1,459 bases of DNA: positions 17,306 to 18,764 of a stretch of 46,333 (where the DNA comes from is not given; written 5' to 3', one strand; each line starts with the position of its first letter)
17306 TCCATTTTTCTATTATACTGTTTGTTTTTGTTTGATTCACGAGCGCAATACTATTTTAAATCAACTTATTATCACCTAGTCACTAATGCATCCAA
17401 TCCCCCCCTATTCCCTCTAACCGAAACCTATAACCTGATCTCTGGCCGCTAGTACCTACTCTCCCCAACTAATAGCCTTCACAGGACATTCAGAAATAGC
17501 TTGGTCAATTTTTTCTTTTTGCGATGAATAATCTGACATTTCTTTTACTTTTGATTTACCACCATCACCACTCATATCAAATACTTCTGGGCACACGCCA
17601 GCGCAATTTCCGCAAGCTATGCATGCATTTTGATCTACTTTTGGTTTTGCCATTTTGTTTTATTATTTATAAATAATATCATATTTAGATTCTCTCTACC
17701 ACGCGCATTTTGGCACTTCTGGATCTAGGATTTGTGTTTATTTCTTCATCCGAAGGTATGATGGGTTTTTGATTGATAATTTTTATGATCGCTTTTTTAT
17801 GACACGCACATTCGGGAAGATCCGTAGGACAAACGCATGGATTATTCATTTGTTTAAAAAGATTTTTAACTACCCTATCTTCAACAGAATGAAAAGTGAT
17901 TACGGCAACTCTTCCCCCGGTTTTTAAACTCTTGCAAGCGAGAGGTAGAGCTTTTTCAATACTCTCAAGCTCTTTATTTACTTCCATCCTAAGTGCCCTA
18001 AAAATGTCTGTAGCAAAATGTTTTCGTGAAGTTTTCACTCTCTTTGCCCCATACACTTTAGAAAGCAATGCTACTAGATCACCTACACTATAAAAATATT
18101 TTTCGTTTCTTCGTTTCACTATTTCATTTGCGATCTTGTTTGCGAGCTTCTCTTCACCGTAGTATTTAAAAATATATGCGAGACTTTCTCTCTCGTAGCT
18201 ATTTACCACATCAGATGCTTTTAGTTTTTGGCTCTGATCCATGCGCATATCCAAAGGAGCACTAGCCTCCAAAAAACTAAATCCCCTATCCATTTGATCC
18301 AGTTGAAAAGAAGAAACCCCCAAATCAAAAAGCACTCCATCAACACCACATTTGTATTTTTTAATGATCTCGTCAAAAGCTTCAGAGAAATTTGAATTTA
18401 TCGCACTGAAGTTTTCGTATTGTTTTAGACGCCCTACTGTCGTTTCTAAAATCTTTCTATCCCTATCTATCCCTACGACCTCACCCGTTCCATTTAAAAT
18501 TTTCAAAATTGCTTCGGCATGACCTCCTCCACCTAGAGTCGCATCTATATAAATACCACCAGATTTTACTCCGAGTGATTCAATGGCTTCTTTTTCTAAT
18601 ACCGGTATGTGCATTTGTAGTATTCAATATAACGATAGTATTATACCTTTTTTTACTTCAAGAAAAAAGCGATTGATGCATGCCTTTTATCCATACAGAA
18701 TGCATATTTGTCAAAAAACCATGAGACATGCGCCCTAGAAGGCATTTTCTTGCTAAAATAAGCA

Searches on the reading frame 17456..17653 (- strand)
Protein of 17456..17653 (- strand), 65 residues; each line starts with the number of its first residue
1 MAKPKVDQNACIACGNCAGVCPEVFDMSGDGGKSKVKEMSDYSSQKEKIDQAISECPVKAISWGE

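Call 3: search_protein_families(library=pfam, proteins=[window:17456-17653:-], max_evalue=0.01)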
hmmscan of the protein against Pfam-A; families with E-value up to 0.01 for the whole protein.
window:17456-17653:- (65 aa): 11 families
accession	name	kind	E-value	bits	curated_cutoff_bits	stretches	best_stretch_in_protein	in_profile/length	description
PF13370.11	Fer4_13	-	4.8e-18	66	24.5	1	6-63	1-58/58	4Fe-4S single cluster domain of Ferredoxin I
PF13459.11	Fer4_15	-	2.4e-13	51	22.4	1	5-63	2-66/66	4Fe-4S single cluster domain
PF00037.32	Fer4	-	1.6e-07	31.3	21.1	1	4-23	1-20/24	4Fe-4S binding domain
PF12837.12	Fer4_6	-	5.4e-06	26.5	25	1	3-23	1-21/24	4Fe-4S binding domain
PF12797.12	Fer4_2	-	8.5e-06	25.8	24.5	1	3-23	2-22/22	4Fe-4S binding domain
PF13237.11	Fer4_10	-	3.2e-05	24.2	25.5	1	4-40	2-29/53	4Fe-4S dicluster domain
PF12838.12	Fer4_7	-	5.8e-05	23.9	27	1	3-22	30-49/52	4Fe-4S dicluster domain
PF13183.11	Fer4_8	-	6.4e-05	23.9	27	1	9-56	3-54/68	4Fe-4S dicluster domain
PF13187.11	Fer4_9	-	0.00077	19.9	27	0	9-23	35-49/52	4Fe-4S dicluster domain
PF25160.1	LdpA_Fe-S-bd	-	0.00083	19.5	27.6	0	4-22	21-39/49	LdpA Fe-S cluster-binding domain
PF14697.11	Fer4_21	-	0.0014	19.2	35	1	5-27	2-25/59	4Fe-4S dicluster domain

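Call 4: search_protein_families(library=ncbifam, proteins=[window:17456-17653:-], max_evalue=0.01)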
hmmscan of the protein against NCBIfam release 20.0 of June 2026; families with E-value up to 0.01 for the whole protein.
window:17456-17653:- (65 aa): 33 families (the best 25 are shown)
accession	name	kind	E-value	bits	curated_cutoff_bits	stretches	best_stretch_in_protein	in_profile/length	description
NF058577.1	FdxA_fam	equivalog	3.8e-07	30.2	65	1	5-22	32-49/52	4Fe-4S ferredoxin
TIGR02179.1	PorD_KorD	subfamily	1.1e-05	25.4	60.05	1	2-62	18-73/78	2-oxoacid:acceptor oxidoreductase, delta subunit, pyruvate/2-ketoisovalerate family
NF040684.1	PorD_Arch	equivalog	2.8e-05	24.1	120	1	3-62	26-80/85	pyruvate synthase subunit PorD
NF040864.1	HgcB_ferredoxin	equivalog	4.8e-05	23.1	99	1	5-62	10-62/93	mercury methylation ferredoxin HgcB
TIGR01971.1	NuoI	subfamily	7.8e-05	22.3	113.05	1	3-46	75-118/121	NADH-quinone oxidoreductase, chain I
NF042909.1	FMH_DH_FwdF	exception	0.00013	21.2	375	1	3-56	49-101/336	tungsten-dependent formylmethanofuran dehydrogenase subunit FwdF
TIGR02936.1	fdxN_nitrog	equivalog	0.00025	21.1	80.55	1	5-42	17-55/91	ferredoxin III, nif-specific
NF004544.0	PRK05888.2-6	equivalog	0.00026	20.6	457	1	8-50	118-160/220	NADH-quinone oxidoreductase subunit NuoI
TIGR02951.1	DMSO_dmsB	equivalog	0.00035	20.6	214.1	1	5-65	91-152/161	DMSO/selenate family reductase complex B subunit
TIGR04395.1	cutC_activ_rSAM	equivalog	0.00082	18.7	360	1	7-45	52-91/309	choline TMA-lyase-activating enzyme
NF041836.1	rnfB_Methano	equivalog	0.00084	18.9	445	1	4-52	166-212/265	Rnf electron transport complex subunit RnfB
TIGR00402.1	napF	equivalog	0.0012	18.9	102.2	1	5-62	63-123/149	ferredoxin-type protein NapF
NF004542.0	PRK05888.2-3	equivalog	0.0012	18.4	248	1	9-34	122-147/203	NADH-quinone oxidoreductase subunit NuoI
NF043039.1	HgcAB_like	equivalog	0.0013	18.4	285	1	5-41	296-333/350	HgcAB-like fusion protein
TIGR03149.1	cyt_nit_nrfC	equivalog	0.0024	17.2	377.6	1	6-65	122-183/225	cytochrome c nitrite reductase Fe-S protein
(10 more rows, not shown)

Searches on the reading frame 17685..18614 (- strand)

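Call 37: search_protein_families(library=pfam, proteins=[window:17685-18614:-], max_evalue=0.001)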
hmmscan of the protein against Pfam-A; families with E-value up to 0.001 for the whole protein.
window:17685-18614:- (309 aa): 1 family
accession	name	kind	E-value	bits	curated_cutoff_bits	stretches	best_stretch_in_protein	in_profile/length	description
PF01795.25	Methyltransf_5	-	3.2e-108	362.3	27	1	2-309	4-309/309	MraW methylase family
